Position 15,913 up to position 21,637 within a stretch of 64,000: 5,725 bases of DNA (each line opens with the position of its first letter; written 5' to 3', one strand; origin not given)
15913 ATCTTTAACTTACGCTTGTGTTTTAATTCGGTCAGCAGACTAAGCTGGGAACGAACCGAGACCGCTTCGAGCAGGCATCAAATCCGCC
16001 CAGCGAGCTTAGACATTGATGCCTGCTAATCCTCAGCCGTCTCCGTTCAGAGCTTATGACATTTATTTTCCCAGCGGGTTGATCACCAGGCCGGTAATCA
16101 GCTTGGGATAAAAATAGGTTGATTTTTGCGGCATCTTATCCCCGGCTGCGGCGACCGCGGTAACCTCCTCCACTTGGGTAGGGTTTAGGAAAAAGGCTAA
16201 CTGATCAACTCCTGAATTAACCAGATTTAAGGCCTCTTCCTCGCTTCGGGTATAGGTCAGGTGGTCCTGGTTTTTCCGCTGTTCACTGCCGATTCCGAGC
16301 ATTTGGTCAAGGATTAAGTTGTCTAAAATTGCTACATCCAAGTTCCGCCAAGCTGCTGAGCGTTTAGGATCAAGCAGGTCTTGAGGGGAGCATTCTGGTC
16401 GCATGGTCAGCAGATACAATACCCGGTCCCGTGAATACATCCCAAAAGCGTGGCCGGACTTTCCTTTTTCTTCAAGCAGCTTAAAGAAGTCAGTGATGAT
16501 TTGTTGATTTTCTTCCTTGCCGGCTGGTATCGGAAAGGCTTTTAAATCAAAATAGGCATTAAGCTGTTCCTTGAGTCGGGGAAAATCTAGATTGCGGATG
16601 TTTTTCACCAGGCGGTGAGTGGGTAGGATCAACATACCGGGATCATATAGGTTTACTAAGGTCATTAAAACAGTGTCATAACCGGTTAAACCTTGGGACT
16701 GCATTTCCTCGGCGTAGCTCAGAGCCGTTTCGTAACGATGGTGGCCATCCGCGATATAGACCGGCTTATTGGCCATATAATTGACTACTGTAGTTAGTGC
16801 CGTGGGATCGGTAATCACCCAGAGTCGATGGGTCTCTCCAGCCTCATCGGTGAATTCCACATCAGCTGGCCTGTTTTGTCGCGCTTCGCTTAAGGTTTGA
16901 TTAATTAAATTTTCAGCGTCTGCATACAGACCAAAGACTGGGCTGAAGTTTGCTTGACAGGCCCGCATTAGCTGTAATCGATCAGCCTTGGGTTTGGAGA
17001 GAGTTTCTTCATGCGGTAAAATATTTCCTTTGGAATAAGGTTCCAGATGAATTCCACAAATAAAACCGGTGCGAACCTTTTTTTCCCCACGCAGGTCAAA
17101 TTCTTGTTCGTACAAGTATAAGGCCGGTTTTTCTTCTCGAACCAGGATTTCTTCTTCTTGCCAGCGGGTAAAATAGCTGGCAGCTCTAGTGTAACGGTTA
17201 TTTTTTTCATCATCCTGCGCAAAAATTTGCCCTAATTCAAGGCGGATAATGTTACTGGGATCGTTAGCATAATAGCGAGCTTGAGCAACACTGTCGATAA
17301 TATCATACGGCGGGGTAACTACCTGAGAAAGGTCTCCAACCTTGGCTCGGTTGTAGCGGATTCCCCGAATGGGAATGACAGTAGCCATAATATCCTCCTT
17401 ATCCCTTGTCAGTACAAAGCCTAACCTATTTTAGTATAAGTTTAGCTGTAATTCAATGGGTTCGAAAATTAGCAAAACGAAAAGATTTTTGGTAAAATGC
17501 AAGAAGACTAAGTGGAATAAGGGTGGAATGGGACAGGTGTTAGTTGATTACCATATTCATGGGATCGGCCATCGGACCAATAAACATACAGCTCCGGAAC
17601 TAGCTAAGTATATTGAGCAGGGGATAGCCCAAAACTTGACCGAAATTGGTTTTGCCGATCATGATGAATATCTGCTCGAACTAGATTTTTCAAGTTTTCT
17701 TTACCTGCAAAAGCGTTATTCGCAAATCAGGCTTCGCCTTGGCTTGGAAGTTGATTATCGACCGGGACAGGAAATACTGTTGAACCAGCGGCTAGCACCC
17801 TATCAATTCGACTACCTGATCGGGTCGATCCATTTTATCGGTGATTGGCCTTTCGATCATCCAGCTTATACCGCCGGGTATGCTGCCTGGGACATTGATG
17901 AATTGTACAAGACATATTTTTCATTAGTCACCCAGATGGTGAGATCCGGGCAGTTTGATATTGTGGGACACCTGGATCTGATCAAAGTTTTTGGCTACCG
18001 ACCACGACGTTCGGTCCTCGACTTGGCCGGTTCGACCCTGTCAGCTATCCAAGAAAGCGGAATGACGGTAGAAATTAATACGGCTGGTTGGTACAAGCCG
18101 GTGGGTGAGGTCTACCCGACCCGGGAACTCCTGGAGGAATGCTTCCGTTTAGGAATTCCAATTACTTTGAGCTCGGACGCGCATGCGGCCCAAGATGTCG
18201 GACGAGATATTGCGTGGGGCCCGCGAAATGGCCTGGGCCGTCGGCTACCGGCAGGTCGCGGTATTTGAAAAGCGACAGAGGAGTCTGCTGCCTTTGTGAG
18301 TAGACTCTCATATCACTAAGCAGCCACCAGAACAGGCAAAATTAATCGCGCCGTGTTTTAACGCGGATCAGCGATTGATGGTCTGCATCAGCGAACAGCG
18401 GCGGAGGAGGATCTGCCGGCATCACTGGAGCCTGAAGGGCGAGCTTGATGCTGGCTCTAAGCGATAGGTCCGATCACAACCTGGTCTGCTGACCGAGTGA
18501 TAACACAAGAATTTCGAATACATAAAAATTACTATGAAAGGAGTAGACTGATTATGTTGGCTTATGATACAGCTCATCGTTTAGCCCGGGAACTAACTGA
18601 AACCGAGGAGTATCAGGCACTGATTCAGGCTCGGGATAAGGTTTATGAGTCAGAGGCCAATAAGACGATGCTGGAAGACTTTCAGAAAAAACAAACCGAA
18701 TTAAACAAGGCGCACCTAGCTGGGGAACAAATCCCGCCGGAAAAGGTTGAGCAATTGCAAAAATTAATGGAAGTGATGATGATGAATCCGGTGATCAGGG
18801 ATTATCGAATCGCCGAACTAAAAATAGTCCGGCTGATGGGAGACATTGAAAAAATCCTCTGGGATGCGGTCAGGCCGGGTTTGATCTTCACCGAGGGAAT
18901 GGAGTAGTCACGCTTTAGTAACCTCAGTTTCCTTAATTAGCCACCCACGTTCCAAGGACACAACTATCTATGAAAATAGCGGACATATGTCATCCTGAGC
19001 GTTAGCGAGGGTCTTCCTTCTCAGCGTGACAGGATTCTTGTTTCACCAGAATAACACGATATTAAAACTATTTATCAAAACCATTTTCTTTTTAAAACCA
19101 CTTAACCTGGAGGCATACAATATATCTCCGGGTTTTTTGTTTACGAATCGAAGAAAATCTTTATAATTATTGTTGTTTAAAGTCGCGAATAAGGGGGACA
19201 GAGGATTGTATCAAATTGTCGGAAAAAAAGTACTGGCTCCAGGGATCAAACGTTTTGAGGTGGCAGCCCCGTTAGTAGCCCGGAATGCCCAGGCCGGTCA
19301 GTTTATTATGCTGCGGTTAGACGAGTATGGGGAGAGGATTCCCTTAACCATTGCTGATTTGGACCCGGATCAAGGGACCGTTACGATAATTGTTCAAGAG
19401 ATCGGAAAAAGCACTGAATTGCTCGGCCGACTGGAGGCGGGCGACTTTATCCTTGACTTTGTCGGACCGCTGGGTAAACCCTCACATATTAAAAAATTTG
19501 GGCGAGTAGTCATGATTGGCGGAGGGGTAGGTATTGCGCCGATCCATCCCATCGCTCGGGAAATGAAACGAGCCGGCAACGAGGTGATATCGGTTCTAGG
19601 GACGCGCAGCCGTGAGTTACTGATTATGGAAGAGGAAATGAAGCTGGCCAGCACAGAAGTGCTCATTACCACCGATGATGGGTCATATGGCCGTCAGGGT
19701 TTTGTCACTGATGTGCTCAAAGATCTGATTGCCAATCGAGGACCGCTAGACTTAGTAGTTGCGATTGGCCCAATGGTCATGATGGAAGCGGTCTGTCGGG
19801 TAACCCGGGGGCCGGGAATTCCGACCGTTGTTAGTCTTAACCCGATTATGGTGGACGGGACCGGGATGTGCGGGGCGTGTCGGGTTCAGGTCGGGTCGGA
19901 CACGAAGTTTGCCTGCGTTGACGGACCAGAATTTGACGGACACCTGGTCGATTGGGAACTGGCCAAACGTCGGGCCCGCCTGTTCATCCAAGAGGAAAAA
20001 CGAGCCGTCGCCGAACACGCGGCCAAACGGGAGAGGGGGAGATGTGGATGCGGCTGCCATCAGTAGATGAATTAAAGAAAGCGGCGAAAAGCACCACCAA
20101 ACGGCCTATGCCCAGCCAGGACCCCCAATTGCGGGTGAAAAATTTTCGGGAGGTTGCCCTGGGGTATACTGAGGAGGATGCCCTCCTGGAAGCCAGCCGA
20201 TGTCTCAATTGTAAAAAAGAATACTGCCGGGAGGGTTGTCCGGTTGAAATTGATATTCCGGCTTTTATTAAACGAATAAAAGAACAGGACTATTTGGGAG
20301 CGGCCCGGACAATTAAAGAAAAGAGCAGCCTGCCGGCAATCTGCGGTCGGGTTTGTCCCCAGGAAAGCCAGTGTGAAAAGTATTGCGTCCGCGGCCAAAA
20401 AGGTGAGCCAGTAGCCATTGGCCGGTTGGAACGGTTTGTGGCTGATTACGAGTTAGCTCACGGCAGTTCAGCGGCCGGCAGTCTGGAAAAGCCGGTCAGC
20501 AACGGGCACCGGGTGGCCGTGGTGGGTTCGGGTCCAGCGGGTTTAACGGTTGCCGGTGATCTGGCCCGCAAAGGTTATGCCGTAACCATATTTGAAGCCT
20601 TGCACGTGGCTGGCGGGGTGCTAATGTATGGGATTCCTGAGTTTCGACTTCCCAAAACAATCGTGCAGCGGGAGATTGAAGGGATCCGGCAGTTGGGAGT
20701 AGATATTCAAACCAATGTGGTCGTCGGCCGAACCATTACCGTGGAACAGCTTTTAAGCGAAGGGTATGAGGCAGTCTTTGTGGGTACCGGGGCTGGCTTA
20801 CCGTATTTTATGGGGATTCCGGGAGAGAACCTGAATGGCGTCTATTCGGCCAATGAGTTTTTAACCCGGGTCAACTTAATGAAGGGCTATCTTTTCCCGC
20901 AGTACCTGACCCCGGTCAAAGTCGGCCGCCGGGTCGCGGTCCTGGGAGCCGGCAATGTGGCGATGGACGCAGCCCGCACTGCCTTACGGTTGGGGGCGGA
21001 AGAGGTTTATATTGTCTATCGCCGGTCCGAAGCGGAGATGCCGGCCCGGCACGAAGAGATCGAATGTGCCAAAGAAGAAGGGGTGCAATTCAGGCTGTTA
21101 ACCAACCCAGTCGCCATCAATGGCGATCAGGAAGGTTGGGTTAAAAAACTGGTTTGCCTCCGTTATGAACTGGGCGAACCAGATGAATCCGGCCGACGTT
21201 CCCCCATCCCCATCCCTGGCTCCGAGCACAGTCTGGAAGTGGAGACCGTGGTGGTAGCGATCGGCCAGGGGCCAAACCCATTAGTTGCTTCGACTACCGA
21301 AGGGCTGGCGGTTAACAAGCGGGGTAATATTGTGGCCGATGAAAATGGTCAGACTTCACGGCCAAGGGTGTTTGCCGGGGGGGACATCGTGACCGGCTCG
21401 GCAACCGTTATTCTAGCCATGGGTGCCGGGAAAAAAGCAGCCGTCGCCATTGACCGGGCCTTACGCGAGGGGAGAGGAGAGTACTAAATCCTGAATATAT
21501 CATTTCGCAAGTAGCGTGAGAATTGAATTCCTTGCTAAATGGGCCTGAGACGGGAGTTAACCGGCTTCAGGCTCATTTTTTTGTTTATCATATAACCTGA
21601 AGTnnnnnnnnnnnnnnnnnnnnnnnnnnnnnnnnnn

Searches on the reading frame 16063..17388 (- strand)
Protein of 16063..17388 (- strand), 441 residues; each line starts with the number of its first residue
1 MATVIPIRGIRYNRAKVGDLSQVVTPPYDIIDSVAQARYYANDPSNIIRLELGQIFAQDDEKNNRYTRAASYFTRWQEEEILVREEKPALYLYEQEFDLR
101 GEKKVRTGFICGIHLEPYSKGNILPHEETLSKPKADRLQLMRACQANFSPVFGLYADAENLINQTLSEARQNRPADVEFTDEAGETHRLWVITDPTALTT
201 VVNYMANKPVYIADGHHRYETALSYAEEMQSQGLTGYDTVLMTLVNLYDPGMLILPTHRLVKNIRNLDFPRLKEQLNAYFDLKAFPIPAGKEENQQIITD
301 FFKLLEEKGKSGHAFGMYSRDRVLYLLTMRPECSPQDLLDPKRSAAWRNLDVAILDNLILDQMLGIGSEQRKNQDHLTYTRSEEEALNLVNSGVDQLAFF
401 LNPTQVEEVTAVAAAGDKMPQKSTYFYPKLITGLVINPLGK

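Call 41: search_protein_families(library=pfam, proteins=[window:16063-17388:-], max_evalue=0.001)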
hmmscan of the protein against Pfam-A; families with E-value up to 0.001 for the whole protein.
window:16063-17388:- (441 aa): 1 family
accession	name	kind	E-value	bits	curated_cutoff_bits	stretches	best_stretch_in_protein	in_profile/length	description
PF06245.16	DUF1015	-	7.9e-99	331.1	25.8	1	4-352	1-324/325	Protein of unknown function (DUF1015)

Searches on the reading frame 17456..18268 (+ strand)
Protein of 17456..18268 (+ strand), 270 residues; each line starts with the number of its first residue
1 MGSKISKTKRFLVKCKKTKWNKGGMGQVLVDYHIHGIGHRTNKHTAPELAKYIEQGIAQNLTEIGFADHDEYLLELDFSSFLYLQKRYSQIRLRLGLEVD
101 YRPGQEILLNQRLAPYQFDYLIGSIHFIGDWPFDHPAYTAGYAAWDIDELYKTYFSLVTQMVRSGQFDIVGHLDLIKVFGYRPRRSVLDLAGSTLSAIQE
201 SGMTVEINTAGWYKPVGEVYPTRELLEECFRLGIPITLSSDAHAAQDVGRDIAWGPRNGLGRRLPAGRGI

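Call 41: search_protein_families(library=pfam, proteins=[window:17456-18268:+], max_evalue=0.001)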
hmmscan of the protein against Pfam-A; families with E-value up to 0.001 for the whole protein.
window:17456-18268:+ (270 aa): 1 family
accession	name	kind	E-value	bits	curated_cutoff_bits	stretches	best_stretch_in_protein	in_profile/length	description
PF02811.25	PHP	-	2.8e-19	70.5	26.4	1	31-210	1-164/164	PHP domain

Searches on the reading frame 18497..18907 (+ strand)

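Call 41: search_protein_families(library=pfam, proteins=[window:18497-18907:+], max_evalue=0.001)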
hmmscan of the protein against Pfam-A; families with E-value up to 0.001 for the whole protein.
window:18497-18907:+ (136 aa): 1 family
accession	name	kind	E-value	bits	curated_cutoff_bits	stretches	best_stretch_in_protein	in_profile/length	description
PF06133.16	Com_YlbF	-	3.9e-23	82.4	23.9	1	23-125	2-104/105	Control of competence regulator ComK, YlbF/YmcA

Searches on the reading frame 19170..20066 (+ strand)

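Call 41: search_protein_families(library=pfam, proteins=[window:19170-20066:+], max_evalue=0.001)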
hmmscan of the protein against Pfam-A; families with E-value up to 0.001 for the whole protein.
window:19170-20066:+ (298 aa): 3 families
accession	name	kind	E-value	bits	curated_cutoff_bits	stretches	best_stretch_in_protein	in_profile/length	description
PF10418.14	DHODB_Fe-S_bind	-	1.3e-13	50.9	23.9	1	224-260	1-40/41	Iron-sulfur cluster binding domain of dihydroorotate dehydrogenase B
PF00175.26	NAD_binding_1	-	1.5e-08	35.7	22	1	115-209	1-108/109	Oxidoreductase NAD-binding domain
PF00970.30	FAD_binding_6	-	0.001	19.8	21.1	0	18-103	6-96/99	Oxidoreductase FAD-binding domain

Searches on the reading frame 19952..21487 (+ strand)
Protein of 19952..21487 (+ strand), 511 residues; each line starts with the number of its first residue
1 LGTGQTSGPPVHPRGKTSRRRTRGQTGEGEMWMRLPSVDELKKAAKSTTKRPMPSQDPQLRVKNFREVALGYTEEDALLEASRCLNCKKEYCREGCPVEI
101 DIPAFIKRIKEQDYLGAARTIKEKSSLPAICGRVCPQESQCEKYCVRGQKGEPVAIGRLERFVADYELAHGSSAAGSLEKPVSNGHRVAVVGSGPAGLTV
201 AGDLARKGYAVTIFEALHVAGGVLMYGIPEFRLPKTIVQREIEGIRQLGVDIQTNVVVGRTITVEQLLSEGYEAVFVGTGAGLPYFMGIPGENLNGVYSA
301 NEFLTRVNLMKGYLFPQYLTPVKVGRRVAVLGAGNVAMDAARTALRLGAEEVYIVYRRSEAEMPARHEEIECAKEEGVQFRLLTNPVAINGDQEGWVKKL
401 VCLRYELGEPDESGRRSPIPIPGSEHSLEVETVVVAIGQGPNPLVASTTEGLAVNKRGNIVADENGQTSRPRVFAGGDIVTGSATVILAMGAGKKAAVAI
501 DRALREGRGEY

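Call 41: search_protein_families(library=pfam, proteins=[window:19952-21487:+], max_evalue=0.001)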
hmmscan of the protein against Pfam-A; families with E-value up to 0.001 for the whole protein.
window:19952-21487:+ (511 aa): 9 families
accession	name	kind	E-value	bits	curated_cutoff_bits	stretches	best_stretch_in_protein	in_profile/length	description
PF14691.11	Fer4_20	-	2.6e-44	150.1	25.8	1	61-170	1-111/113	Dihydroprymidine dehydrogenase domain II, 4Fe-4S cluster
PF07992.20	Pyr_redox_2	-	1.2e-39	136.9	26.1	1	187-493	2-291/291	Pyridine nucleotide-disulphide oxidoreductase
PF00070.33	Pyr_redox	-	9e-13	49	22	1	327-400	1-77/82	Pyridine nucleotide-disulphide oxidoreductase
PF13450.12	NAD_binding_8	-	1.1e-06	29.2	21.9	1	190-223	1-34/68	NAD(P)-binding Rossmann-like domain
PF01262.27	AlaDh_PNT_C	-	5.1e-06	26.5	23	1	298-360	3-62/214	Alanine dehydrogenase/PNT, C-terminal domain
PF13738.12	Pyr_redox_3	-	7.2e-06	25.9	30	0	320-362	160-200/305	Pyridine nucleotide-disulphide oxidoreductase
PF03807.23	F420_oxidored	-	0.0002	22.3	21.6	0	327-371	1-45/94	NADP oxidoreductase coenzyme F420-dependent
PF01946.23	Thi4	-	0.00045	20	26.2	1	188-250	20-82/235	Thi4 family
PF01266.30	DAO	-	0.00087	19.3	27.9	1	187-220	1-35/353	FAD dependent oxidoreductase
